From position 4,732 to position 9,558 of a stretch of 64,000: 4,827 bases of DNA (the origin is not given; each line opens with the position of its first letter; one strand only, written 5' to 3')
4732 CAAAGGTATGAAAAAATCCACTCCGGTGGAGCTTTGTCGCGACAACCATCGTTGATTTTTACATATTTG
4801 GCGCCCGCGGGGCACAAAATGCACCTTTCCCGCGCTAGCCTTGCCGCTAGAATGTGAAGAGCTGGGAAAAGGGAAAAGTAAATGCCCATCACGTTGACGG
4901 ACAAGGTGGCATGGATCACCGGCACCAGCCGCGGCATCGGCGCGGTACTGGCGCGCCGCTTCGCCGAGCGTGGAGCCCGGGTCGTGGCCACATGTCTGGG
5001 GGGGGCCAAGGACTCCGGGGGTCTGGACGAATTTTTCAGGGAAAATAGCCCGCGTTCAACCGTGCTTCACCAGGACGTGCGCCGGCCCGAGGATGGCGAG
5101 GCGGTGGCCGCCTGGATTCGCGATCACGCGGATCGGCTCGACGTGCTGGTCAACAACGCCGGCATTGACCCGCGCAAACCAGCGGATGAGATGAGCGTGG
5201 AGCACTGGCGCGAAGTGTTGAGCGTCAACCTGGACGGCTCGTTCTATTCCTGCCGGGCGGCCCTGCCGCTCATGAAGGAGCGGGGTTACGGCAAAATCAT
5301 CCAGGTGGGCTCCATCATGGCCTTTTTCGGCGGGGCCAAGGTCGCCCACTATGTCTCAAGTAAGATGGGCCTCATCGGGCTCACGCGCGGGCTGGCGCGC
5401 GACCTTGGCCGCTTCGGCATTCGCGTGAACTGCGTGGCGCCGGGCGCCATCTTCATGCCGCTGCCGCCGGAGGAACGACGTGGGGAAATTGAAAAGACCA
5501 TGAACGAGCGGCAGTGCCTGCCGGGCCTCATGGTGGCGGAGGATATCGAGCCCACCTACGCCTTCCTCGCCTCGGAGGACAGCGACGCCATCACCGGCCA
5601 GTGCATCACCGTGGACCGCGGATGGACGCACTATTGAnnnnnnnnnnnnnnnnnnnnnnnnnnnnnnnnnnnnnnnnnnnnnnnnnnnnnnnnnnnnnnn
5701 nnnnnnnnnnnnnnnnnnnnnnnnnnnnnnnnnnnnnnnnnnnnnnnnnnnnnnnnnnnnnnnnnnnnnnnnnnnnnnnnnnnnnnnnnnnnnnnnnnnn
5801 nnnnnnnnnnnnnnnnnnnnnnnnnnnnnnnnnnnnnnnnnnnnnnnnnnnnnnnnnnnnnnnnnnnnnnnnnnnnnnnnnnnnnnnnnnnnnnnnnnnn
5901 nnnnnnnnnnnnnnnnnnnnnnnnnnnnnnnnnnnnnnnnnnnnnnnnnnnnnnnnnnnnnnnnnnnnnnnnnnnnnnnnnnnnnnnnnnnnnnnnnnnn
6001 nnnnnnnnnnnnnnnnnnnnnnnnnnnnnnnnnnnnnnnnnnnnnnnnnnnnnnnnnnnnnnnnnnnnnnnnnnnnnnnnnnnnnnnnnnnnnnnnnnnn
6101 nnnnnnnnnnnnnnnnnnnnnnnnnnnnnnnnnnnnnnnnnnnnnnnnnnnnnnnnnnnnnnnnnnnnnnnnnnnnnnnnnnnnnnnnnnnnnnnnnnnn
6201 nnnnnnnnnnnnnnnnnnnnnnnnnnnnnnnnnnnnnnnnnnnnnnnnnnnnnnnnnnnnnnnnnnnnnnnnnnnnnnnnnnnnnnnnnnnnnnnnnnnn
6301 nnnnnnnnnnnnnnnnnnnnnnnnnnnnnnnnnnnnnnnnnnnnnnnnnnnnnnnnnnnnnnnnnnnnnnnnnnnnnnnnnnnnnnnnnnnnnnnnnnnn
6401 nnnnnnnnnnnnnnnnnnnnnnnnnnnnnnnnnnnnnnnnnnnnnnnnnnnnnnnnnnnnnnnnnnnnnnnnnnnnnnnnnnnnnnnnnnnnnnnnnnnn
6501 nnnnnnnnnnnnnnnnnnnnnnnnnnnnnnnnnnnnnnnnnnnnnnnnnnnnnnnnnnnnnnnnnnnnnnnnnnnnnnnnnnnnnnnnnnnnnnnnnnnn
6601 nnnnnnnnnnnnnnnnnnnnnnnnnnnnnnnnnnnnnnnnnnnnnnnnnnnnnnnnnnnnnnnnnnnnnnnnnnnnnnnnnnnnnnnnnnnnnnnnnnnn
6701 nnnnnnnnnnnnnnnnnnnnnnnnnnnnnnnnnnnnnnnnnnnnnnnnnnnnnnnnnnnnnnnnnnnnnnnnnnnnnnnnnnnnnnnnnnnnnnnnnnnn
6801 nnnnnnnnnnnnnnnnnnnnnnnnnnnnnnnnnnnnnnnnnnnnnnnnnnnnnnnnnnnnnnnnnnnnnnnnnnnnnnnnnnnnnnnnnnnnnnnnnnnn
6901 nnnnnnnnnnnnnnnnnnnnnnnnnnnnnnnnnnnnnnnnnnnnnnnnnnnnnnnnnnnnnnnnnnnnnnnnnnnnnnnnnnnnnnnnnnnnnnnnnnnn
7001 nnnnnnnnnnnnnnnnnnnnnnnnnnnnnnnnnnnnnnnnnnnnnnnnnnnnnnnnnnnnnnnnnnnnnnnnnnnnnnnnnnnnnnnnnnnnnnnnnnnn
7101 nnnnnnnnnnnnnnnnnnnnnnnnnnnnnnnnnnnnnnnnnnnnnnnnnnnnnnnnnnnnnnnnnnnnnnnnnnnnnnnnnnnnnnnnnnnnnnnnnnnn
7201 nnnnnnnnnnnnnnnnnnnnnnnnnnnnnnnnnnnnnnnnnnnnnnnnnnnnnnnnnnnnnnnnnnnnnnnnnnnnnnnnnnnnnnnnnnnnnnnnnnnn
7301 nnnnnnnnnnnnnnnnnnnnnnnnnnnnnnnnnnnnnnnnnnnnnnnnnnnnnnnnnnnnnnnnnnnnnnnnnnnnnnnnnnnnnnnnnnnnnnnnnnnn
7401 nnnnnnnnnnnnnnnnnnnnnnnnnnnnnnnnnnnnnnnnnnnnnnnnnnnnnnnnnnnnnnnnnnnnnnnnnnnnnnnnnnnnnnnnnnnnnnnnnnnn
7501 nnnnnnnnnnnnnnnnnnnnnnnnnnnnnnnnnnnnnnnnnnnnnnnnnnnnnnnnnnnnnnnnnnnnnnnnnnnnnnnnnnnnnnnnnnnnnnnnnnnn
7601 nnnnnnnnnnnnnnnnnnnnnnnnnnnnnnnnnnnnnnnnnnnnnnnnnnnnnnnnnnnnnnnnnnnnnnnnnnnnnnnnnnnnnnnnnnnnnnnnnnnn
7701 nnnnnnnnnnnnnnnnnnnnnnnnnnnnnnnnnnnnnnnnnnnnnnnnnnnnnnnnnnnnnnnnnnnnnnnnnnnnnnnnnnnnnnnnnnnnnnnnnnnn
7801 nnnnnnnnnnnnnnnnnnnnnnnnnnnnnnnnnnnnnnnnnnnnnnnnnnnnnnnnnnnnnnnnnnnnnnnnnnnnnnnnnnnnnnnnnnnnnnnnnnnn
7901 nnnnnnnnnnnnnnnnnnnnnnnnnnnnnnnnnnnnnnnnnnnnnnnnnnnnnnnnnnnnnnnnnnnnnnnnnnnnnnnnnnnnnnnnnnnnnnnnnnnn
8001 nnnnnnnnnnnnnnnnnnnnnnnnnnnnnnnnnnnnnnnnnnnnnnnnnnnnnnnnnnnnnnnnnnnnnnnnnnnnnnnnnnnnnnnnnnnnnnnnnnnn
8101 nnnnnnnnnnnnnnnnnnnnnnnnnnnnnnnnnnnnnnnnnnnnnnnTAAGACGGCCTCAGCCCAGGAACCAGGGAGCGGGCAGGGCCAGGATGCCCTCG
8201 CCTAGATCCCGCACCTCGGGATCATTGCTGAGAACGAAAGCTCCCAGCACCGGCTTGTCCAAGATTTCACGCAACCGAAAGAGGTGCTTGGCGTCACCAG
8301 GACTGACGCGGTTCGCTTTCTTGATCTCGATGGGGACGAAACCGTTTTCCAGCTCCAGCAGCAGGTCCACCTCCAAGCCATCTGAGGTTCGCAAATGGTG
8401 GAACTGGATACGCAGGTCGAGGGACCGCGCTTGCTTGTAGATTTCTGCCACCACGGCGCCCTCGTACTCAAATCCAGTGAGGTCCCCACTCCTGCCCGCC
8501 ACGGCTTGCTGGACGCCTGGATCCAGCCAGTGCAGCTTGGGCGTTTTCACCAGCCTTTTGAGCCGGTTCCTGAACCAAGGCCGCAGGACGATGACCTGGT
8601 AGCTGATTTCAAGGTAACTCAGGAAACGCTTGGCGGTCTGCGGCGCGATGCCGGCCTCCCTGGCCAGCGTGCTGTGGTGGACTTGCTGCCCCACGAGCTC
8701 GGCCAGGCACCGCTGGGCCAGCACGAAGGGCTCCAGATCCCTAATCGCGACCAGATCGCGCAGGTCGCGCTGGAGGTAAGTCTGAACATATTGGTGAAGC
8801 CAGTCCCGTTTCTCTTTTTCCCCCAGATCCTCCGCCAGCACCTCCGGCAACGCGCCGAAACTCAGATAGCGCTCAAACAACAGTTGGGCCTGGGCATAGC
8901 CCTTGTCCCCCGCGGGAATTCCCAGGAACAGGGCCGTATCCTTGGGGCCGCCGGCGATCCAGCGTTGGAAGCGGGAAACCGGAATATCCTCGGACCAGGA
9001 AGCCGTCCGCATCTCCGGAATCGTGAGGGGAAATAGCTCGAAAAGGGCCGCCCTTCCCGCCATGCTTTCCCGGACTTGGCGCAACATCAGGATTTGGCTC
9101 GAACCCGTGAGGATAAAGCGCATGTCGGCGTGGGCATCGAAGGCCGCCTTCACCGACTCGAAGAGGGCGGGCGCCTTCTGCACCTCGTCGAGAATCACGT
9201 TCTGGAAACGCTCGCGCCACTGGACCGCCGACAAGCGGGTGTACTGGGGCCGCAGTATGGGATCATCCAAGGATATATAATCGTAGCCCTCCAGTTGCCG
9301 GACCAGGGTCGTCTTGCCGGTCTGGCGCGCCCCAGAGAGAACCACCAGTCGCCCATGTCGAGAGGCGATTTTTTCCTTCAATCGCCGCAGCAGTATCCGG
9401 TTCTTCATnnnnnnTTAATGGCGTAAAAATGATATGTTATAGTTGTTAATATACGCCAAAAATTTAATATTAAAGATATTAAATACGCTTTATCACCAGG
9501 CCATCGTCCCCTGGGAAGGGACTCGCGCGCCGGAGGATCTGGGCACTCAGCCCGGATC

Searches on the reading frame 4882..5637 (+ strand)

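Call 19: search_protein_families(library=pfam, proteins=[window:4882-5637:+], max_evalue=0.001)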
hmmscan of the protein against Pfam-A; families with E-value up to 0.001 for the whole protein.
window:4882-5637:+ (251 aa): 3 families
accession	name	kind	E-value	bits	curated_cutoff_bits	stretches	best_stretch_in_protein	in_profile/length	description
PF13561.12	adh_short_C2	-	9.6e-56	189.4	27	1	16-249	3-236/236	Enoyl-(Acyl carrier protein) reductase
PF00106.31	adh_short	-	6.6e-49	166.5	26.6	1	8-190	1-182/195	short chain dehydrogenase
PF08659.16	KR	-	2.9e-07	31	22.6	1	11-159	4-151/180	KR domain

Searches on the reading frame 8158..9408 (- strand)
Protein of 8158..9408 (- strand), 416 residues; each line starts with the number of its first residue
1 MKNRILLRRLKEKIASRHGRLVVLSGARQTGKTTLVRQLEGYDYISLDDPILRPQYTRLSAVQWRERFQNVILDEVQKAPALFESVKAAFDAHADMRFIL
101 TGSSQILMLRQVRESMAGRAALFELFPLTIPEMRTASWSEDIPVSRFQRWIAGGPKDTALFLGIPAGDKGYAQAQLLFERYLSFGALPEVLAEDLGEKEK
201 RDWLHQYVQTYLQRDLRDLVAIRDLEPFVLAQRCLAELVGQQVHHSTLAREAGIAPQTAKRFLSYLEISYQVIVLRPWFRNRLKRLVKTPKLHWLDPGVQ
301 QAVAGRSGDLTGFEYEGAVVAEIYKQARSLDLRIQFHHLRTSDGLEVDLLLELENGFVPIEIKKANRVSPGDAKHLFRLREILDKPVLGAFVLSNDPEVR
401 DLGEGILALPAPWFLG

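Call 3: search_protein_families(library=pfam, proteins=[window:8158-9408:-], max_evalue=1)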
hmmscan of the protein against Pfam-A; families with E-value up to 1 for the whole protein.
window:8158-9408:- (416 aa): 10 families
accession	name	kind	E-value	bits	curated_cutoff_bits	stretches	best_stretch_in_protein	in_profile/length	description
PF13635.12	DUF4143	-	8.5e-31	107.3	28.1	1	213-364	1-159/160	Domain of unknown function (DUF4143)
PF13173.12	AAA_14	-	1.5e-25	90.1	27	1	20-133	3-128/129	AAA domain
PF13191.12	AAA_16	-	9.3e-05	23.4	32.6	1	7-40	12-45/167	AAA ATPase domain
PF13401.12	AAA_22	-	0.0018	19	27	1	18-39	4-25/130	AAA domain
PF13521.12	AAA_28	-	0.016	15.9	27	1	22-43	2-24/164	AAA domain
PF25213.1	HVO_A0261_N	-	0.044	14.1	35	0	232-267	14-49/86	HVO_A0261 N-terminal domain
PF20720.3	nSTAND3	-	0.1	12.7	27.2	1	19-39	17-37/155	Novel STAND NTPase 3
PF02367.23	TsaE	-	0.11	12.9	26.6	1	8-39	8-41/128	Threonylcarbamoyl adenosine biosynthesis protein TsaE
PF01637.24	ATPase_2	-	0.17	12.1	33.2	0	7-39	8-40/225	ATPase domain predominantly from Archaea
PF10236.15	DAP3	-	0.18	11.4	23.1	0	6-40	10-44/311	Mitochondrial ribosomal death-associated protein 3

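Call 4: search_protein_families(library=padloc, proteins=[window:8158-9408:-], max_evalue=1)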
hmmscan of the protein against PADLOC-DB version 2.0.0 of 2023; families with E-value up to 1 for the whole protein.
window:8158-9408:- (416 aa): 9 families
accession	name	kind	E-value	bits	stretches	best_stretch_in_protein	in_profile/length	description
PDLC04790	PDC-S01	-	1.2e-82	276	1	5-411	11-414/422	-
PDLC04789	PDC-S01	-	8.3e-49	164.6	1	1-366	1-342/375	-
PDLC04787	PDC-S01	-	4.7e-29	99.5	1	16-360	24-353/412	-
PDLC04791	PDC-S01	-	1.6e-20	71.1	2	1-136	1-153/395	-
PDLC04788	PDC-S01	-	1.5e-15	55.1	2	71-366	88-384/448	-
PDLC04786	PDC-S01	-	3.5e-13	47.1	3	69-140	89-160/439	-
PDLC04792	PDC-S01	-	6.2e-11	39.5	3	3-40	3-40/452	-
PDLC04140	mad8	-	0.032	11.7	1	17-39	25-47/314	mads_8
PDLC04984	PDC-S27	-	0.038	10.8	1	8-39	12-43/474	-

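Call 5: search_protein_families(library=ncbifam, proteins=[window:8158-9408:-], max_evalue=1)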
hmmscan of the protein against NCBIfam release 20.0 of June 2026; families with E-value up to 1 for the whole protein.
window:8158-9408:- (416 aa): 0 families
